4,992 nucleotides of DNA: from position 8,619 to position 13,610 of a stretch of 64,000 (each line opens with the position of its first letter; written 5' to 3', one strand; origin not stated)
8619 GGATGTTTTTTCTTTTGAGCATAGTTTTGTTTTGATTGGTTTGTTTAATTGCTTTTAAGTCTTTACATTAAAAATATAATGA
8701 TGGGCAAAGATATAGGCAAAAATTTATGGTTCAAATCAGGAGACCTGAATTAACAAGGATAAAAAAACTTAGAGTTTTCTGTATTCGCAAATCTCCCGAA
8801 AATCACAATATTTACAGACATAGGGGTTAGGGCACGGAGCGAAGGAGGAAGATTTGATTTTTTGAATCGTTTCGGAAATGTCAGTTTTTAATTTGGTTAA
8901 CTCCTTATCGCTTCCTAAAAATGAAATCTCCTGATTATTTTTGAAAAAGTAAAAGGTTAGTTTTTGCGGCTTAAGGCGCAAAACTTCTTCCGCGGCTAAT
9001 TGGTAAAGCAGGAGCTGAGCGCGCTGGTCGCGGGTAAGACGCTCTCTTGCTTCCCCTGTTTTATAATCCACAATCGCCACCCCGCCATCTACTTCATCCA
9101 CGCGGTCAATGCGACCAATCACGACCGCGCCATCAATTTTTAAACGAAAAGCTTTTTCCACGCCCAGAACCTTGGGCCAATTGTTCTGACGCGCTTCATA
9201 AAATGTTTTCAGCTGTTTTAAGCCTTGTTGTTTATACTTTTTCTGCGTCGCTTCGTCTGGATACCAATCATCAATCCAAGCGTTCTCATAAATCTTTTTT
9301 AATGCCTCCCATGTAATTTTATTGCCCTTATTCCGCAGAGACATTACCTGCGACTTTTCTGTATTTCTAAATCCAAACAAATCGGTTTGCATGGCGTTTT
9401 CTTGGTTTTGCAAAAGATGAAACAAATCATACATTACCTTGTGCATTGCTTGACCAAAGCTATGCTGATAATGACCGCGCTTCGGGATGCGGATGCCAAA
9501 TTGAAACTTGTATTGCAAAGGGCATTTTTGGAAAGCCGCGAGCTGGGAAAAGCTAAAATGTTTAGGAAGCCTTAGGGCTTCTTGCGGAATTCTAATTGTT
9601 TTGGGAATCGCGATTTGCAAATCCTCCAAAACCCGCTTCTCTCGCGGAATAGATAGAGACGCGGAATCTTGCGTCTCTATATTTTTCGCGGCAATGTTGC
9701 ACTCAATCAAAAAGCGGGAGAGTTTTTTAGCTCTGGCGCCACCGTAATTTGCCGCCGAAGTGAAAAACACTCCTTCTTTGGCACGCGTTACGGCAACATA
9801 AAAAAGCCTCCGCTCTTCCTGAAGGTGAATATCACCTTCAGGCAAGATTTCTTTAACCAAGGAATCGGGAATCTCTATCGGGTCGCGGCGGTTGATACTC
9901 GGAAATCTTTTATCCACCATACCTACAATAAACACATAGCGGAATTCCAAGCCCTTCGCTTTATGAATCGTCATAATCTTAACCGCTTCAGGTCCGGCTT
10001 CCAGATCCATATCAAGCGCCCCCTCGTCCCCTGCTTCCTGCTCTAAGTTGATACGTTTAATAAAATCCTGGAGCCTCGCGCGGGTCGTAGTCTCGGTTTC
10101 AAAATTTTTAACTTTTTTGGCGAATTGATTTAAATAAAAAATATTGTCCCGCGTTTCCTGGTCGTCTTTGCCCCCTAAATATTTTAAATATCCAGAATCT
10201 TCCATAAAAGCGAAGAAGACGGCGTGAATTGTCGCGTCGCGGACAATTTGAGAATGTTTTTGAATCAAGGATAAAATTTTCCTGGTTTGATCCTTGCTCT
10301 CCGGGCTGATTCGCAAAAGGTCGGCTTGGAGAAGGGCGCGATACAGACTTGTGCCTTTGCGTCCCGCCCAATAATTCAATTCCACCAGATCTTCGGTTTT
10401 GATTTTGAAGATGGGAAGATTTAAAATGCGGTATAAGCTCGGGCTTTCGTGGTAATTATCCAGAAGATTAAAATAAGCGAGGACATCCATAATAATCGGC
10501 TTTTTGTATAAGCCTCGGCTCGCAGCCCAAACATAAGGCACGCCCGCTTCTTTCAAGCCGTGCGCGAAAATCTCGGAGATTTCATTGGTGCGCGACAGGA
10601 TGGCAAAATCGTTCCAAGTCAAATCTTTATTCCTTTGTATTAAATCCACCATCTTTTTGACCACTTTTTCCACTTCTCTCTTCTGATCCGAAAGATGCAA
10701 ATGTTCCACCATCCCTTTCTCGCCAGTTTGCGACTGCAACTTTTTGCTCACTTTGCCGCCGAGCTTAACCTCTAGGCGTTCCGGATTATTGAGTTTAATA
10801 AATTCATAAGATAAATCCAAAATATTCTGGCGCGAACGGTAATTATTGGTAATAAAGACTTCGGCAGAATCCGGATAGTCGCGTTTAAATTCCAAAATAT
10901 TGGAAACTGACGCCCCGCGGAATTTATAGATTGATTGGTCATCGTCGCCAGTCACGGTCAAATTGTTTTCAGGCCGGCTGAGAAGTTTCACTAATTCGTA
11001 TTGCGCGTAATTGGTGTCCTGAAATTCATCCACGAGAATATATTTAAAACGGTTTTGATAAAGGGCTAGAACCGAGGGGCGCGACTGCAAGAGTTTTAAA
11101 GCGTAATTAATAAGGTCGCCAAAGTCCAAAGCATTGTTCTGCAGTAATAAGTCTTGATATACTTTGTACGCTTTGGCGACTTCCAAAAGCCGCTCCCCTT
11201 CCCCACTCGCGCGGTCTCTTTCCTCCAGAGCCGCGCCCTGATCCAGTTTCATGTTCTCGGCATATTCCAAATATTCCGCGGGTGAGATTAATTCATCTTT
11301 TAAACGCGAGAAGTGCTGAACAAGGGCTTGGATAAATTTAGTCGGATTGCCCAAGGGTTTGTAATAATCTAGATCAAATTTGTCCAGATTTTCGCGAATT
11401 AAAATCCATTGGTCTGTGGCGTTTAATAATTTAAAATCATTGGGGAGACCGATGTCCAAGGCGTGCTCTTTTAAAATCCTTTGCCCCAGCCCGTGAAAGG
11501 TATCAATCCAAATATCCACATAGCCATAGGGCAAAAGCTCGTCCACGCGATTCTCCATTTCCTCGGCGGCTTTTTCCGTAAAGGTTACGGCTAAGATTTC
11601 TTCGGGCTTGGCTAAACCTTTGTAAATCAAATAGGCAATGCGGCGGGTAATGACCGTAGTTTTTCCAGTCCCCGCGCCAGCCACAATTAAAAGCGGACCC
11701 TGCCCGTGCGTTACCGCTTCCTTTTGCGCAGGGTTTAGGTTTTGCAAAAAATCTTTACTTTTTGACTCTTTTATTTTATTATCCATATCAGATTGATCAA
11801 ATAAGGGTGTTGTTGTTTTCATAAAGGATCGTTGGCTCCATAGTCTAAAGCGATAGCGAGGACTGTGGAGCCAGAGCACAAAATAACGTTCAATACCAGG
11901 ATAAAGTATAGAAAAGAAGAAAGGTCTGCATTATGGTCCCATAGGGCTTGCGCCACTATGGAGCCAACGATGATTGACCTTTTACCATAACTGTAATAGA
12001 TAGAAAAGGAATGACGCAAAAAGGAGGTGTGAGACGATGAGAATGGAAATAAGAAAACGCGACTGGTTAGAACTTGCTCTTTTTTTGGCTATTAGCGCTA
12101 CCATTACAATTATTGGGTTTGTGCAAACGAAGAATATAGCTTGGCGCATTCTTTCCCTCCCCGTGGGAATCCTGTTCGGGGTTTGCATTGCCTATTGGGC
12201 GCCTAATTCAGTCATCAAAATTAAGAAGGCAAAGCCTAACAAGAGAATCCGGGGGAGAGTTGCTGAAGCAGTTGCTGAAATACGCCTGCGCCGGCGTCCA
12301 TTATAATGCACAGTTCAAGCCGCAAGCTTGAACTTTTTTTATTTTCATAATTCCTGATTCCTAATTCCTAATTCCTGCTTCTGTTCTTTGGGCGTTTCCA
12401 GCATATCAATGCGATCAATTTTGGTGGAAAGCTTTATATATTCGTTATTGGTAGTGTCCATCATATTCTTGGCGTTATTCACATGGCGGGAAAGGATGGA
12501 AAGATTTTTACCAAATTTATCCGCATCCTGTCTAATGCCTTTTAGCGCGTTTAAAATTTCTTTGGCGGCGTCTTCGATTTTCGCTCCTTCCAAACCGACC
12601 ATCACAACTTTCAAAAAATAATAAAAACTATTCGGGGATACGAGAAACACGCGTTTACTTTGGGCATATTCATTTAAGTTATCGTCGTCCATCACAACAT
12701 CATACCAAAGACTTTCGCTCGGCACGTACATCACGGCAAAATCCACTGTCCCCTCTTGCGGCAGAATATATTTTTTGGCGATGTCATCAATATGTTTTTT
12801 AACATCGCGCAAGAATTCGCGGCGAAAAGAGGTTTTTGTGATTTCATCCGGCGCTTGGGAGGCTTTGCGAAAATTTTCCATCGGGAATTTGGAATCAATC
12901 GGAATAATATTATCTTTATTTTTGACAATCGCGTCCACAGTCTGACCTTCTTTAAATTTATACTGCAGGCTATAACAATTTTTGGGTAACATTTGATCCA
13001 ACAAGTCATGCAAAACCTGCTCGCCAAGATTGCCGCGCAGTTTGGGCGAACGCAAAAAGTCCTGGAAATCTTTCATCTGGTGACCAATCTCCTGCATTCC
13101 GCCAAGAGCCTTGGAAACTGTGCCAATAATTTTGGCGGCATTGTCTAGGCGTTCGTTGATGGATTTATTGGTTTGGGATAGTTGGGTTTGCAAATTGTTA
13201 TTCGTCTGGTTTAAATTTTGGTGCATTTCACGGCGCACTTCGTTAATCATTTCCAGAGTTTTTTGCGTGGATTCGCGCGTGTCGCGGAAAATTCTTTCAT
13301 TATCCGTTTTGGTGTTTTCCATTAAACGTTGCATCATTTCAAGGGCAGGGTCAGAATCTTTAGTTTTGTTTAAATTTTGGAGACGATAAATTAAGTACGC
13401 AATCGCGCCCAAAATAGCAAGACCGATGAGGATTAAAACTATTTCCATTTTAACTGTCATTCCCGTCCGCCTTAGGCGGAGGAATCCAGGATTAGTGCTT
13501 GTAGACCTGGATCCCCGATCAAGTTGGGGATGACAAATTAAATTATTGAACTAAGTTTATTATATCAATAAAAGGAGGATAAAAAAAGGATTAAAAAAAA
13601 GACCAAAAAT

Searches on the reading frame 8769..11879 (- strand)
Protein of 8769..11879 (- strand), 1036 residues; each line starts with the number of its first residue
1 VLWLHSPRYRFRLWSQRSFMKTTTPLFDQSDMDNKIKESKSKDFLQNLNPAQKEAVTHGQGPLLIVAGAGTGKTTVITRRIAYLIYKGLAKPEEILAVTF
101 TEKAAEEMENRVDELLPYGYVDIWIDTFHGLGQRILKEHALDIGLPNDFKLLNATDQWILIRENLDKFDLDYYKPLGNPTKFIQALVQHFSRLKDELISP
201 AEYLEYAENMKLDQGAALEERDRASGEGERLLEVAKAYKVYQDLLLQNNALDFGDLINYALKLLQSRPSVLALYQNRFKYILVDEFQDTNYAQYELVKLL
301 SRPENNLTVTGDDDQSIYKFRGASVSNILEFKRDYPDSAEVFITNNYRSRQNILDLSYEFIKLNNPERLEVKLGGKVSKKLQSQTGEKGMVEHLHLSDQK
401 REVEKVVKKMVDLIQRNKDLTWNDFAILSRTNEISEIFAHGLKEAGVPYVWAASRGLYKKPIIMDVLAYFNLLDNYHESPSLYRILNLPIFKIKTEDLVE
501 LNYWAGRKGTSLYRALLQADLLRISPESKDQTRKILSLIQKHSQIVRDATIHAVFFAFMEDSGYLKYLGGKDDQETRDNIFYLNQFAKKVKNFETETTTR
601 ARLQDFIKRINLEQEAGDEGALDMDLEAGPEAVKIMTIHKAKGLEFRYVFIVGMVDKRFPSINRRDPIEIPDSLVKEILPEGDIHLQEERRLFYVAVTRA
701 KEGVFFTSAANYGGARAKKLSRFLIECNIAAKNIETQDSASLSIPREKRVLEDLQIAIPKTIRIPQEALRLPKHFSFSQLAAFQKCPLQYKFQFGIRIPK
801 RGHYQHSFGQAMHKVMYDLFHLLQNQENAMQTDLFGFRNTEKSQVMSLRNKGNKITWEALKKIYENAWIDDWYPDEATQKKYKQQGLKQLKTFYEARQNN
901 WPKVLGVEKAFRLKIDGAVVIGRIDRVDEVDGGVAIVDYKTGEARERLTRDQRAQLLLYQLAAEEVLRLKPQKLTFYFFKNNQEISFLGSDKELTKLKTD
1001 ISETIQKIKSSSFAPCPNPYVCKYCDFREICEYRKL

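Call 75: search_protein_families(library=pfam, proteins=[window:8769-11879:-], max_evalue=0.0001)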
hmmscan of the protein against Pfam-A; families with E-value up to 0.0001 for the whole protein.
window:8769-11879:- (1036 aa): 7 families
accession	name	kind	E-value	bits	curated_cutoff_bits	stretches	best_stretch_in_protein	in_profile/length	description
PF00580.27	UvrD-helicase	-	2.6e-83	280.3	23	1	48-336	1-271/271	UvrD/REP helicase N-terminal domain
PF13361.12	UvrD_C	-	5.1e-49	168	25.6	1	344-709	4-348/350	UvrD-like helicase C-terminal domain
PF12705.13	PDDEXK_1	-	4.2e-35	122.3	22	1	774-1032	1-247/247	PD-(D/E)XK nuclease superfamily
PF13245.12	AAA_19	-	1e-22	81.2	25.1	1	52-321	1-134/134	AAA domain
PF13538.12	UvrD_C_2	-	1.1e-11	44.8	27.4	1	635-655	4-24/52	UvrD-like helicase C-terminal domain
PF01930.23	Cas_Cas4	-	1.7e-05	25.4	22.7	1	921-1031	53-158/160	Domain of unknown function DUF83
PF13604.12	AAA_30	-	2.7e-05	24.4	27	0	48-112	2-66/191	AAA domain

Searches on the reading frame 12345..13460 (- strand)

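Call 6: search_protein_families(library=pfam, proteins=[window:12345-13460:-], max_evalue=0.001)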
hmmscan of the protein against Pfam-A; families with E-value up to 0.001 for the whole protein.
window:12345-13460:- (371 aa): 5 families
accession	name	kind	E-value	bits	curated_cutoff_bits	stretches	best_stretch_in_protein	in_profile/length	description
PF02646.22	RmuC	-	1.5e-54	185.5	26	1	81-359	1-289/291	RmuC family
PF05478.16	Prominin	-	7e-07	28.2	34.3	1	41-137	165-256/799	Prominin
PF00015.26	MCPsignal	-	0.00017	21.9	34.6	0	33-103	99-167/172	Methyl-accepting chemotaxis protein (MCP) signalling domain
PF01442.23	Apolipoprotein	-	0.00027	21.1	90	1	41-107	26-92/190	Apolipoprotein A1/A4/E domain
PF06295.17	ZapG-like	-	0.00088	19.8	33.5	0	10-108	1-97/123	Z-ring associated protein G-like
